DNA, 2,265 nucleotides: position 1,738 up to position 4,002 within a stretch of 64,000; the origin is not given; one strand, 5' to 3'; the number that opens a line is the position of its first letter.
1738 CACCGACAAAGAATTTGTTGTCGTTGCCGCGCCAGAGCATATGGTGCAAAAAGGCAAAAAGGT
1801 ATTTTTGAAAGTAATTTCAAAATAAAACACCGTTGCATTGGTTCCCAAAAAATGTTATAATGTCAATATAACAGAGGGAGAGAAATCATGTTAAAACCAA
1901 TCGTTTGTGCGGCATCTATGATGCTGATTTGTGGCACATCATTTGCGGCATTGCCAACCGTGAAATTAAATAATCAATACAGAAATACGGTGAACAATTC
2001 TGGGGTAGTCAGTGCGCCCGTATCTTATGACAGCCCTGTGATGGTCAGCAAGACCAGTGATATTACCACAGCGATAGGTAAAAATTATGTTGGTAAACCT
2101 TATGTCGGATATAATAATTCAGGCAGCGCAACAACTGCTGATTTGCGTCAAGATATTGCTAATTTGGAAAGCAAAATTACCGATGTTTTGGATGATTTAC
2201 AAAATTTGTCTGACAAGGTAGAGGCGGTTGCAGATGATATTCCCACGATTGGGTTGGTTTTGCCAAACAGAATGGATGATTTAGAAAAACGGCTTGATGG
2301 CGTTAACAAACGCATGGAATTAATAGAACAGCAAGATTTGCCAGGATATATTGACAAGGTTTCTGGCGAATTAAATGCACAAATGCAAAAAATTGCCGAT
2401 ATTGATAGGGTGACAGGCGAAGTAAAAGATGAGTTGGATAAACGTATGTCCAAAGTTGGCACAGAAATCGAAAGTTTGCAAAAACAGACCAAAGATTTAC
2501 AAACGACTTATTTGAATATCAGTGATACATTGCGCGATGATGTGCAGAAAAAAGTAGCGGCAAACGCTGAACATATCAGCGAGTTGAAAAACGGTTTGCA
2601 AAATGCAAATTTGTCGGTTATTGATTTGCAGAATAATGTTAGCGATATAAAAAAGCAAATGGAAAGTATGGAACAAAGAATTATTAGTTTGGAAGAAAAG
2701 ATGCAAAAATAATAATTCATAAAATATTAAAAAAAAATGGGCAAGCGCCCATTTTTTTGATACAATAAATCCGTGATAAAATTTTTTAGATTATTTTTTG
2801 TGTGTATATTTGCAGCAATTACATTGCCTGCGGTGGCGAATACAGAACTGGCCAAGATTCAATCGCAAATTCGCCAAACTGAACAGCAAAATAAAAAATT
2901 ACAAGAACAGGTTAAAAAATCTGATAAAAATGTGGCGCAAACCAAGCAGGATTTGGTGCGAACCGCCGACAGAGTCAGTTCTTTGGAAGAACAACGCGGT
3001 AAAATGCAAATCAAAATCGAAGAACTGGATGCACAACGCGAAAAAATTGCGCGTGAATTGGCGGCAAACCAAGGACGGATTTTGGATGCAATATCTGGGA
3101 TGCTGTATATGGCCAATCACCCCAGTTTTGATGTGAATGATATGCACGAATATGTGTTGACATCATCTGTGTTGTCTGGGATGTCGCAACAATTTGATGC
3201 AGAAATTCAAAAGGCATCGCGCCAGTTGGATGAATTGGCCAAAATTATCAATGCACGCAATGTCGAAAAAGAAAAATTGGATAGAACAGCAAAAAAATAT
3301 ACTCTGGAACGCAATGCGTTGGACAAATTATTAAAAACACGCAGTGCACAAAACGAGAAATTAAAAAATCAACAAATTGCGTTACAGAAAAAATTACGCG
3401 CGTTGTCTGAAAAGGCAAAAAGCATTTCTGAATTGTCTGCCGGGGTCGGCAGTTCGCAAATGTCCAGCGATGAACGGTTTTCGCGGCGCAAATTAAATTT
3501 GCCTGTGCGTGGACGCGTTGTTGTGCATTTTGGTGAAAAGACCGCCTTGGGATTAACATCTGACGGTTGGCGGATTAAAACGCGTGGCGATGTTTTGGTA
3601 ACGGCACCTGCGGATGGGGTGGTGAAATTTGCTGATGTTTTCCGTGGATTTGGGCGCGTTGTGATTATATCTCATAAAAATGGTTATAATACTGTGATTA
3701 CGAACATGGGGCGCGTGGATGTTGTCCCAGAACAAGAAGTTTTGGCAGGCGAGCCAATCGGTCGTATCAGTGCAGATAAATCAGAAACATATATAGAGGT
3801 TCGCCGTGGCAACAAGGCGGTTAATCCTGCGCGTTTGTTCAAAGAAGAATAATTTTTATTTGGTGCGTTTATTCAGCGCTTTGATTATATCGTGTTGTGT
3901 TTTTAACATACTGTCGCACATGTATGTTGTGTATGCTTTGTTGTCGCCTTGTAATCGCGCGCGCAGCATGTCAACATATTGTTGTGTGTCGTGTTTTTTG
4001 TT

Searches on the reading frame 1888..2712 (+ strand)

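Call 3: search_protein_families(library=pfam, proteins=[window:1888-2712:+], max_evalue=1)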
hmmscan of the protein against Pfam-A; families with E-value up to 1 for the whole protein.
window:1888-2712:+ (274 aa): 72 families (the best 25 are shown)
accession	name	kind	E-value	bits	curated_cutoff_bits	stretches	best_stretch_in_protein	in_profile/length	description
PF07889.17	DUF1664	-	1.2e-06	29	34.6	3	199-273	45-118/124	Protein of unknown function (DUF1664)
PF08702.15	Fib_alpha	-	1.5e-06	28.9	29.9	2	129-215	30-118/143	Fibrinogen alpha/beta chain family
PF01920.25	Prefoldin_2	-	4.2e-06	27.1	27.6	1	177-221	61-105/106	Prefoldin subunit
PF05377.16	FlaC_arch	-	5.2e-06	27.2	27.8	1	181-217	3-39/55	Flagella accessory protein C (FlaC)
PF05531.17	NPV_P10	-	8.5e-05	23.4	29.8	1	98-148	7-56/75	Nucleopolyhedrovirus P10 protein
PF24922.1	ACBP4_C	-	0.00011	22.8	31.2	2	219-272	15-68/105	Acyl-CoA-binding domain-containing protein 4-6, C-terminal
PF23991.1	DUF7310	-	0.00013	22.8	40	0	126-158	29-63/83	Coiled-coil region of unknown function (DUF7310)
PF20667.3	Sec10_N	-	0.0003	21.3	27.4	2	195-271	9-78/118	Exocyst complex component Sec10, N-terminal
PF04513.17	Baculo_PEP_C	-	0.00059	20.3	38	1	161-267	17-117/140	Baculovirus polyhedron envelope protein, PEP, C terminus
PF13863.11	DUF4200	-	0.001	19.8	29.7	1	165-268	4-106/119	Domain of unknown function (DUF4200)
PF16888.10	YwqH-like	-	0.0011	19.7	33.7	1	168-213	71-116/123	YwqH-like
PF06009.19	Laminin_II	-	0.0011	19.4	33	2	194-264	12-81/138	Laminin Domain II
PF06103.16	DUF948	-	0.0012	19.4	37.2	0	81-118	26-63/89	Bacterial protein of unknown function (DUF948)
PF09325.15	Vps5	-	0.0015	18.6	27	1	169-253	148-228/236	Vps5 C terminal like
PF13166.12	AAA_13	-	0.0017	17.6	36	1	86-273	281-454/713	AAA domain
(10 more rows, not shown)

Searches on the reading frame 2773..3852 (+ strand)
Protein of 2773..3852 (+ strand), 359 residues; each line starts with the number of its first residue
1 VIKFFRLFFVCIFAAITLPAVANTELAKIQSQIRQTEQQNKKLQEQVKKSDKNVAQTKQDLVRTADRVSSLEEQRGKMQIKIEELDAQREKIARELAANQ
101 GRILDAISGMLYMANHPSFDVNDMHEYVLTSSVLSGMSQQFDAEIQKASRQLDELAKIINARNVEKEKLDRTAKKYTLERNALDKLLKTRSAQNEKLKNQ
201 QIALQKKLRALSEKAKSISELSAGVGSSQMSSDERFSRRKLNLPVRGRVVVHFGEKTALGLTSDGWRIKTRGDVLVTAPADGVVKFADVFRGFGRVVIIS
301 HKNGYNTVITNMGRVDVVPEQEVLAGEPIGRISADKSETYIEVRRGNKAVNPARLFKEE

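Call 3: search_protein_families(library=pfam, proteins=[window:2773-3852:+], max_evalue=1)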
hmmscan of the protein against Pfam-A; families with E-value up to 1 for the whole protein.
window:2773-3852:+ (359 aa): 19 families
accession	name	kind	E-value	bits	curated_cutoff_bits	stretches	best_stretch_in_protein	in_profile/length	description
PF01551.29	Peptidase_M23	-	7.2e-16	58.6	28.7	1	264-352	4-96/96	Peptidase family M23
PF11932.13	DUF3450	-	0.00016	21.5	32.6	1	12-97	4-89/241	Protein of unknown function (DUF3450)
PF06009.19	Laminin_II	-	0.00074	20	33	1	25-103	18-95/138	Laminin Domain II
PF12700.13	HlyD_2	-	0.002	17.4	25.1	1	23-162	127-265/416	HlyD family secretion protein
PF15960.10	DUF4763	-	0.0031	17.3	30.1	1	24-97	85-158/236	Domain of unknown function (DUF4763)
PF12325.13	TMF_TATA_bd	-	0.0055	17.2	29.1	1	26-90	14-81/115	TATA element modulatory factor 1 TATA binding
PF05667.16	CCDC22_CC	-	0.0069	16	39.2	1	136-229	199-291/477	CCDC22 protein coiled-coil region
PF19220.6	Rod_CreS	-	0.009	15.5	100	1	23-101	82-160/359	Crescentin, rod domain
PF02090.21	SPAM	-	0.021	15.2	35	1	23-103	25-105/142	Salmonella surface presentation of antigen gene type M protein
PF08614.16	ATG16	-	0.027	15.1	33.7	1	25-98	65-141/200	Autophagy protein 16 (ATG16)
PF13851.11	GAS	-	0.029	14.2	32.3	2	143-216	85-159/200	Growth-arrest specific micro-tubule binding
PF17675.6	APG6_N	-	0.063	14.2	45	0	26-100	32-108/132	Apg6 coiled-coil region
PF06783.16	UPF0239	-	0.11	13.2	25.4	1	9-59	33-78/88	Uncharacterised protein family (UPF0239)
PF25762.1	HAUS1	-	0.11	12.7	40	0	23-89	127-193/236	HAUS augmin-like complex subunit 1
PF13166.12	AAA_13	-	0.24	10.4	36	1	129-219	265-358/713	AAA domain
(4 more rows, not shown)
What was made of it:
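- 2773..3852 (+): Flanking gene: coiled-coil M23 (LytM/EnvC-like) peptidase. It is convergent with the Fic gene, with 3 bp between the stop codons. Pfam Peptidase_M23 E=7e-16 (call 3).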
